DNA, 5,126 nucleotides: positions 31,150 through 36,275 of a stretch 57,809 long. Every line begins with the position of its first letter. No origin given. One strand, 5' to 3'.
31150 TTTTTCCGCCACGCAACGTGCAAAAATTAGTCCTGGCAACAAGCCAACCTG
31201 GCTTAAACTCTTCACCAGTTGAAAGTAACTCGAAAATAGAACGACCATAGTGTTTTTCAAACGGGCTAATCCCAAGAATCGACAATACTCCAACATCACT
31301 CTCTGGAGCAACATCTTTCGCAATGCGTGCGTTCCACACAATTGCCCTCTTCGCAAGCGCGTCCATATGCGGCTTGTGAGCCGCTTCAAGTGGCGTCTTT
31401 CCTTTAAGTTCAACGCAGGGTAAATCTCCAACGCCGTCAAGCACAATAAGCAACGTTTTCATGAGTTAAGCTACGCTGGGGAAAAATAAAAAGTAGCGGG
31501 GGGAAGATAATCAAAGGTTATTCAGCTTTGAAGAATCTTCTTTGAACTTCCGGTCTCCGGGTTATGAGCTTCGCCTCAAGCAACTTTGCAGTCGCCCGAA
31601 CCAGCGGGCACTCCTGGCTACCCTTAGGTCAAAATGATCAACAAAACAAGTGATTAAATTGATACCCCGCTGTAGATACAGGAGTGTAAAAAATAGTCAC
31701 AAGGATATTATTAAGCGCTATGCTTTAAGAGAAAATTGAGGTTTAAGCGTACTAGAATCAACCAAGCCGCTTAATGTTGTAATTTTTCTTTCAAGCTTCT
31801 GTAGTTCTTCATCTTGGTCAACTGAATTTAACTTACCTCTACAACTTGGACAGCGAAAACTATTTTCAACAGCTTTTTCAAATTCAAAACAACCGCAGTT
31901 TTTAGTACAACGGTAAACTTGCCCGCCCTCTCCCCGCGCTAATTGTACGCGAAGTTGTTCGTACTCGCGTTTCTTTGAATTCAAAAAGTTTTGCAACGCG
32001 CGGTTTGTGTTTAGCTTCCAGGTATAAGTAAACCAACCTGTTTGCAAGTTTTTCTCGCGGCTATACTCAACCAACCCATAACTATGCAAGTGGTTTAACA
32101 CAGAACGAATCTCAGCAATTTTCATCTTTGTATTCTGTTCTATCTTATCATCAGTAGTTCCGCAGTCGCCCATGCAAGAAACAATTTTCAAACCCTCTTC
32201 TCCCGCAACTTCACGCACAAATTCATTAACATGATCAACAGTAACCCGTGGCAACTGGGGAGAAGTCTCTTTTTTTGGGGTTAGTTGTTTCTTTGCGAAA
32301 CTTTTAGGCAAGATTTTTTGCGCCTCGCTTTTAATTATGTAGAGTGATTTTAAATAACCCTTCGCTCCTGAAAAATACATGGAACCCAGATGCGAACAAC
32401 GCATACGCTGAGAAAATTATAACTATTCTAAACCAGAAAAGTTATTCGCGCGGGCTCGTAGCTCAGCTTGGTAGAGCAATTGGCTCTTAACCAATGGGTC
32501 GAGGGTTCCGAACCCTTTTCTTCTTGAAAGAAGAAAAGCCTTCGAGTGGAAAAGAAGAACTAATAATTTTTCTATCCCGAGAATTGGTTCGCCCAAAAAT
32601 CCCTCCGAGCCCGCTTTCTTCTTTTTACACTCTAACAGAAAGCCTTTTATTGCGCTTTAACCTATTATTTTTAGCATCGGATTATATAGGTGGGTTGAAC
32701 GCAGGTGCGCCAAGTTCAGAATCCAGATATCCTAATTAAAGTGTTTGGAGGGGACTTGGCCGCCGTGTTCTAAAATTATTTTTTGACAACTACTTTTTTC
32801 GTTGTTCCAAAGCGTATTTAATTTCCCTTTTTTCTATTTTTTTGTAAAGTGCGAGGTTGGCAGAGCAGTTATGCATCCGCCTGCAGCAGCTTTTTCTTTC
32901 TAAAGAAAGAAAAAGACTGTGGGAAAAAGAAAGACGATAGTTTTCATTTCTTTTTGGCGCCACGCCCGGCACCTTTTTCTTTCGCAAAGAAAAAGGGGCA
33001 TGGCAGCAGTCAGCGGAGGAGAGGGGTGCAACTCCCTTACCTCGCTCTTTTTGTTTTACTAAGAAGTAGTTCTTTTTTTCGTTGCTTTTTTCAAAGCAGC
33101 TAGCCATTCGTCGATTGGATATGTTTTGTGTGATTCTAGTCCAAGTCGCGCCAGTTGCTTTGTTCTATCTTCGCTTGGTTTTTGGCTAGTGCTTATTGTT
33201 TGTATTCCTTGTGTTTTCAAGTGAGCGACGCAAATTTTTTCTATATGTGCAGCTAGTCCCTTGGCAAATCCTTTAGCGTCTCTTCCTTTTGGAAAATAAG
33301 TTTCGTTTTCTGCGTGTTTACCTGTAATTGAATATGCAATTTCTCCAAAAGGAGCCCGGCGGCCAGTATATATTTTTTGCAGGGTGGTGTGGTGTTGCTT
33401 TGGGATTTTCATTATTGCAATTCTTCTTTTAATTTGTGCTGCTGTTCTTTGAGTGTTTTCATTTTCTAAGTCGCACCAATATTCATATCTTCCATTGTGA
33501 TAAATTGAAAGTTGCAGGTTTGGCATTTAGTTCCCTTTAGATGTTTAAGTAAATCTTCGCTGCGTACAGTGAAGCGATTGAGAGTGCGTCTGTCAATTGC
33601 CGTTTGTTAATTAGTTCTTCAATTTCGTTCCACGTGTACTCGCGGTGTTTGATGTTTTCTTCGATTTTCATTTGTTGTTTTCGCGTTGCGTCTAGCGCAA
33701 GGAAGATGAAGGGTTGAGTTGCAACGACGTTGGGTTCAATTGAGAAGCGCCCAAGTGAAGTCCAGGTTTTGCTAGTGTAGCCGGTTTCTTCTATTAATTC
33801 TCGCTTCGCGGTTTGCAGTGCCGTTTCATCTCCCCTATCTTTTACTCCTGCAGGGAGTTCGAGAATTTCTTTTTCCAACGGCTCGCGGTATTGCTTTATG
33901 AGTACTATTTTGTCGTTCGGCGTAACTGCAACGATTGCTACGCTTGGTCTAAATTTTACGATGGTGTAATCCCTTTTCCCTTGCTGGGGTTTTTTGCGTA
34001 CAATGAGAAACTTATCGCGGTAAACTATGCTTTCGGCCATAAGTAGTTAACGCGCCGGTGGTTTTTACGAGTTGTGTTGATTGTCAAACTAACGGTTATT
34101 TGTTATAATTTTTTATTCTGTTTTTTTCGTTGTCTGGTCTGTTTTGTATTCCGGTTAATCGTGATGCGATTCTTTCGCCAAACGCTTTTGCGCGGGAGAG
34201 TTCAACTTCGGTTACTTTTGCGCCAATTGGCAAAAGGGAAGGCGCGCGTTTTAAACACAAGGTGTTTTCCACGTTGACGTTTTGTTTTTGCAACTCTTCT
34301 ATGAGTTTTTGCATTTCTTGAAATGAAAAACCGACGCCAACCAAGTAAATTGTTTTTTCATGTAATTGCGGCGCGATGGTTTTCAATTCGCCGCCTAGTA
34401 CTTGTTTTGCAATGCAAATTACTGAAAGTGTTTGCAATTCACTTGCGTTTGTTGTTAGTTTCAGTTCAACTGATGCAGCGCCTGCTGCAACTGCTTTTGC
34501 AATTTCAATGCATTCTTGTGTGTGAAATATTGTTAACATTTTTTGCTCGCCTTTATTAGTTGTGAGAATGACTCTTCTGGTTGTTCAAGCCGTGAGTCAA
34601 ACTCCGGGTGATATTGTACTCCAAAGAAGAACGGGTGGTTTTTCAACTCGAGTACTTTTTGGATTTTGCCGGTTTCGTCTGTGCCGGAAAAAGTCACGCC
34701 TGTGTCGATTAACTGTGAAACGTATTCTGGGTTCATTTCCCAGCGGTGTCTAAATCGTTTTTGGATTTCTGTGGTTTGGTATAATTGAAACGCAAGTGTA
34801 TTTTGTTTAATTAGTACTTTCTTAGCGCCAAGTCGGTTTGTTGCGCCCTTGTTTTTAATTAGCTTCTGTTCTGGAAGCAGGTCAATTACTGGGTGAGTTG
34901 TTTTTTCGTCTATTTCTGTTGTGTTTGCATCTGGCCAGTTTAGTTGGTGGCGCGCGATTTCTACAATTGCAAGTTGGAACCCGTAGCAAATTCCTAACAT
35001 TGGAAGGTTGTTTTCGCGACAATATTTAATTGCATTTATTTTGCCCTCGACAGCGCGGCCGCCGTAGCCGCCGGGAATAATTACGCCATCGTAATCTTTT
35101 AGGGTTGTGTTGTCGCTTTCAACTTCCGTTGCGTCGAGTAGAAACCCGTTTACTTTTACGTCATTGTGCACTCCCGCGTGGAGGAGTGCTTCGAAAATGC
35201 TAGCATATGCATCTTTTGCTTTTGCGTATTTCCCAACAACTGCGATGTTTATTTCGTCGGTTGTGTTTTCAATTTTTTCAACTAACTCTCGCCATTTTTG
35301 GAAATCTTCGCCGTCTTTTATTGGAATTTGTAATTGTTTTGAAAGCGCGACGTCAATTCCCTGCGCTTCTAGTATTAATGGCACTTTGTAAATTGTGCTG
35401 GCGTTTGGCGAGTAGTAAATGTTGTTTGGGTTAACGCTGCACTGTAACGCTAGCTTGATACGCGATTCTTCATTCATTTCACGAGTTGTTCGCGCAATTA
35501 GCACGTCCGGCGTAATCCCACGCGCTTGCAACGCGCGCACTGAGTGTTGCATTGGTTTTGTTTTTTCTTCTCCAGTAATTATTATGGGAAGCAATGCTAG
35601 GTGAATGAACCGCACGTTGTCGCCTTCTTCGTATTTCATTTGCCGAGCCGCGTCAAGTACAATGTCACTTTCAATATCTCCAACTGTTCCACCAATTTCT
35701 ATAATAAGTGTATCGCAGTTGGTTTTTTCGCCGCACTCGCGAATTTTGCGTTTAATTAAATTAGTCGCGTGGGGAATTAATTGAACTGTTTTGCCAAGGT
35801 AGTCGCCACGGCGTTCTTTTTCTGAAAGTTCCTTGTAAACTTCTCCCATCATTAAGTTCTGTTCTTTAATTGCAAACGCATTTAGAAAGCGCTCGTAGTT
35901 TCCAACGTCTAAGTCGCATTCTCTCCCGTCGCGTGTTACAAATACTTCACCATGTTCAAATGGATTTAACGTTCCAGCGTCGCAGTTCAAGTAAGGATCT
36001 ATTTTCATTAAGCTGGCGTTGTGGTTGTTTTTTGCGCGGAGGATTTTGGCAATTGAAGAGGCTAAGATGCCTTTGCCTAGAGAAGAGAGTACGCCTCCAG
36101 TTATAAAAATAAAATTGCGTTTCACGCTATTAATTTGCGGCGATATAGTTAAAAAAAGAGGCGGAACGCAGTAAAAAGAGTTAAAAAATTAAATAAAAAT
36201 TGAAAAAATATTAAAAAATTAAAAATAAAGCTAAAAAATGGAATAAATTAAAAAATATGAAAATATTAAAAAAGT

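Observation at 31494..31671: Initiator tRNA-Met split by three introns at positions 9/10, 30/31 and 59/60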

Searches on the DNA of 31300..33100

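Call 12: search_rna_families(source=window, start=31300, end=32700, threshold=evalue, max_evalue=10, show_alignments=3)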
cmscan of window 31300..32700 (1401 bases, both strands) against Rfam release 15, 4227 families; matches with E-value up to 10: 5.
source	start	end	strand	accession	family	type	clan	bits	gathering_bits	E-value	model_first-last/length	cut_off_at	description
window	32452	32516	+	RF00005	tRNA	Gene; tRNA;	CL00001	39.5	29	1.7e-06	1-71/71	no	tRNA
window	32097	32166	-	RF00574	SNORD69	Gene; snRNA; snoRNA; CD-box;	-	18.4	37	4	1-77/77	no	Small nucleolar RNA SNORD69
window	32509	32591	-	RF02411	snoR138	Gene; snRNA; snoRNA; HACA-box;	-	16.5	44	3.1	71-147/154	no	Small nucleolar RNA snoR138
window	32503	32570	+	RF00736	mir-320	Gene; miRNA;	-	15.4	55.5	3.3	1-76/76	no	mir-320 microRNA precursor family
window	32002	32168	+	RF02349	psRNA2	Gene; sRNA;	-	13.3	65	1.9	1-201/201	no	Proteobacterial sRNA psRNA2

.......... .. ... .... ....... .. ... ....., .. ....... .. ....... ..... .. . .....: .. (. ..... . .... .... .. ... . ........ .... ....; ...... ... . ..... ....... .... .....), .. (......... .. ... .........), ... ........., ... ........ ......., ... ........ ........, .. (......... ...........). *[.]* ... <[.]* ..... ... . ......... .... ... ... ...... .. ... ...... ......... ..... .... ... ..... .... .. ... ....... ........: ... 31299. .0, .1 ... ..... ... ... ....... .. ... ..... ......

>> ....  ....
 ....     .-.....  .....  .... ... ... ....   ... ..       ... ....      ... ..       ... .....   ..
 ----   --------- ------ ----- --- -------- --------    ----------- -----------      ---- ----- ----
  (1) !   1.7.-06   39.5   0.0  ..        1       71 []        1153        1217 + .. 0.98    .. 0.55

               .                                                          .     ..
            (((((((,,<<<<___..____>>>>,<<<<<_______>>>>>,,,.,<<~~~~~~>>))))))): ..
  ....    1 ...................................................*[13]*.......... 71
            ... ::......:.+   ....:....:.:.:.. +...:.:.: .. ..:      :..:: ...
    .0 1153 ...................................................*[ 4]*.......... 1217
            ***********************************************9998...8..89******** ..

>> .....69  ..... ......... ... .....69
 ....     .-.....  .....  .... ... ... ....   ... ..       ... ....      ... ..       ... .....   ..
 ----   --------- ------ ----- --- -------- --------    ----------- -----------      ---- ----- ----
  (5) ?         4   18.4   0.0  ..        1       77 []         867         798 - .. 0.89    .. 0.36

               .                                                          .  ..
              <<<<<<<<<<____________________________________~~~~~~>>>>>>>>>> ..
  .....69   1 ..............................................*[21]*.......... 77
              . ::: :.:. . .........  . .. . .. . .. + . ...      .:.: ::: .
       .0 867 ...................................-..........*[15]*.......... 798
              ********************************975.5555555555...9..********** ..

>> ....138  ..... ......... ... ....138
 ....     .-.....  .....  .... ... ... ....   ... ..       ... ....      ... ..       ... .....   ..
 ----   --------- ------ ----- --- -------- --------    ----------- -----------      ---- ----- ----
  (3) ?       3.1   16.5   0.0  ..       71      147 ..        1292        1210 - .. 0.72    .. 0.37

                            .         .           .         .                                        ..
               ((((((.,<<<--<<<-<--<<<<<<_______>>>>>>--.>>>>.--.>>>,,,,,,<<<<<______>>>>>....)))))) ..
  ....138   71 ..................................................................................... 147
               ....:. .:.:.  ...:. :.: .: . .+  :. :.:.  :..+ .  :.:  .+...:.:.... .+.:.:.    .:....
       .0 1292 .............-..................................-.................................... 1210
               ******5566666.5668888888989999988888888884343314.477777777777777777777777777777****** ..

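Call 57: search_rna_families(source=window, start=32600, end=33100, threshold=evalue, max_evalue=1, show_alignments=2)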
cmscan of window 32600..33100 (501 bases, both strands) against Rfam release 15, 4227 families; matches with E-value up to 1: 4.
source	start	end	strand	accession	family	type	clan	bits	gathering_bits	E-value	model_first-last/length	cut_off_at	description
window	32911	32954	-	RF01299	SNORD2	Gene; snRNA; snoRNA; CD-box;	CL00072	20.1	37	0.31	1-69/69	no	Small nucleolar RNA SNORD2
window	32795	32935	+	RF00648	MIR396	Gene; miRNA;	-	19.3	80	0.3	1-118/118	no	MIR396 microRNA precursor family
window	32869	32938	+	RF00736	mir-320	Gene; miRNA;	-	17.5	55.5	0.29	1-76/76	no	mir-320 microRNA precursor family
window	32967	33001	-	RF00705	mir-202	Gene; miRNA;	-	16.2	51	0.76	1-76/76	no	mir-202 microRNA precursor family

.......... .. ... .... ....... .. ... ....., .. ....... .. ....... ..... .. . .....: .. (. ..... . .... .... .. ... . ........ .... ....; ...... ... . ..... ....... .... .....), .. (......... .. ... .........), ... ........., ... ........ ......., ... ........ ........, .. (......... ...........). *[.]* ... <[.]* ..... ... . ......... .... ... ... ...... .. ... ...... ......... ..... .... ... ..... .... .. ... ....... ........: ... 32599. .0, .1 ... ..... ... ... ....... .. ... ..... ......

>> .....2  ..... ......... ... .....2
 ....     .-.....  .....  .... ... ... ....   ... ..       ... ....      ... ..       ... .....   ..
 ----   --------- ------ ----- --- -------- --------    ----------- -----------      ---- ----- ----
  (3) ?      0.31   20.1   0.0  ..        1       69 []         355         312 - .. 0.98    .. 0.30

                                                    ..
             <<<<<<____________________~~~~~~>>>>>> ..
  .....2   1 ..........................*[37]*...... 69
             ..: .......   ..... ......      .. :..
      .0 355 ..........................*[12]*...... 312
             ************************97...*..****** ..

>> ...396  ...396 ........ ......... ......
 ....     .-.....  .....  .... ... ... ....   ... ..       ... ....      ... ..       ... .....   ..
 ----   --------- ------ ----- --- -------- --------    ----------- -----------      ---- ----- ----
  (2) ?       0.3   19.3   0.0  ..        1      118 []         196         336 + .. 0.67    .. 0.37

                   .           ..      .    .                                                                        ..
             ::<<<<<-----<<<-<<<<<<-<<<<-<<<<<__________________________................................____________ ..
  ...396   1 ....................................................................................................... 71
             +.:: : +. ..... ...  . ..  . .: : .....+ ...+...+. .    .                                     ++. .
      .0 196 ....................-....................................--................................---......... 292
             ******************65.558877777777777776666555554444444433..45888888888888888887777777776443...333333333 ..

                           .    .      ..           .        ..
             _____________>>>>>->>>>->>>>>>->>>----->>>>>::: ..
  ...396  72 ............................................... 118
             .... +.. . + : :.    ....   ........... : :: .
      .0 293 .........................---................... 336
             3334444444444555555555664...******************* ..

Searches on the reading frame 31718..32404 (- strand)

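Call 7: search_protein_families(library=pfam, proteins=[window:31718-32404:-])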
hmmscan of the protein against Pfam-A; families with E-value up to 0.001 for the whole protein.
window:31718-32404:- (228 aa): 1 family
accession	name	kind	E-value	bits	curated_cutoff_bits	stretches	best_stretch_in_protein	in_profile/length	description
PF02002.24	TFIIE_alpha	-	3.8e-17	62.5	22.9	1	59-148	3-92/105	TFIIE alpha subunit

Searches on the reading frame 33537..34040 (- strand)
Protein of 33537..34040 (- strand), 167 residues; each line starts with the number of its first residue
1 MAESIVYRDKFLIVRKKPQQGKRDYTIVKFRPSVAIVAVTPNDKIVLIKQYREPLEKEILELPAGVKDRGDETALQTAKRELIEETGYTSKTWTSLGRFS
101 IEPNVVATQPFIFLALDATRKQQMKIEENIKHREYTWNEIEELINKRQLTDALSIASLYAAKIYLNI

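Call 32: search_protein_families(library=pfam, proteins=[window:33537-34040:-])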
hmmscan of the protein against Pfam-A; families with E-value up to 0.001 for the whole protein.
window:33537-34040:- (167 aa): 1 family
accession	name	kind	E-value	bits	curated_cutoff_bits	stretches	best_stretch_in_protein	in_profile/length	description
PF00293.34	NUDIX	-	1.5e-13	51.3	21.1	1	30-147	2-121/134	NUDIX domain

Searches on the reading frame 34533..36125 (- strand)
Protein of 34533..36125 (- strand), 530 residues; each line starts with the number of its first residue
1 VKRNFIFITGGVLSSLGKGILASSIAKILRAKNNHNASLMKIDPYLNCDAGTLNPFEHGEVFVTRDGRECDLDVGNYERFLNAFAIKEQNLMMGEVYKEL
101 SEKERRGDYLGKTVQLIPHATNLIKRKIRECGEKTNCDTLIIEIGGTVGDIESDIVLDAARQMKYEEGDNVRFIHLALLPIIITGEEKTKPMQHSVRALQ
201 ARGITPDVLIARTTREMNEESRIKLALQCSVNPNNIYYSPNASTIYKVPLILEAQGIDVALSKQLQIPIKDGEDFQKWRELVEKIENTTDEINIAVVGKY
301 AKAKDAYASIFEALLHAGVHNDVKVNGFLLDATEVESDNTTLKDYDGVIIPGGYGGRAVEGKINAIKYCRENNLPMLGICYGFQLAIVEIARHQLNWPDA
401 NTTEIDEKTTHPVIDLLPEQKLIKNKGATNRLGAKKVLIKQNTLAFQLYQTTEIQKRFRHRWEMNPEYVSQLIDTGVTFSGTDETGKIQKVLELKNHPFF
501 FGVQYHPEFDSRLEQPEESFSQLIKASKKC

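Call 32: search_protein_families(library=pfam, proteins=[window:34533-36125:-])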
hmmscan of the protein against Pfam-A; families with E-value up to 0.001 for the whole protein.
window:34533-36125:- (530 aa): 3 families
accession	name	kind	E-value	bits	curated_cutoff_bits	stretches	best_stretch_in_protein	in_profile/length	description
PF06418.20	CTP_synth_N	-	8.5e-101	337.2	26.1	1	5-267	2-265/265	CTP synthase N-terminus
PF00117.34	GATase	-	1.1e-35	123.5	22.8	1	304-525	3-189/190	Glutamine amidotransferase class-I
PF07722.19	Peptidase_C26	-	4.5e-08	33.6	20.5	1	365-508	97-219/219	Peptidase C26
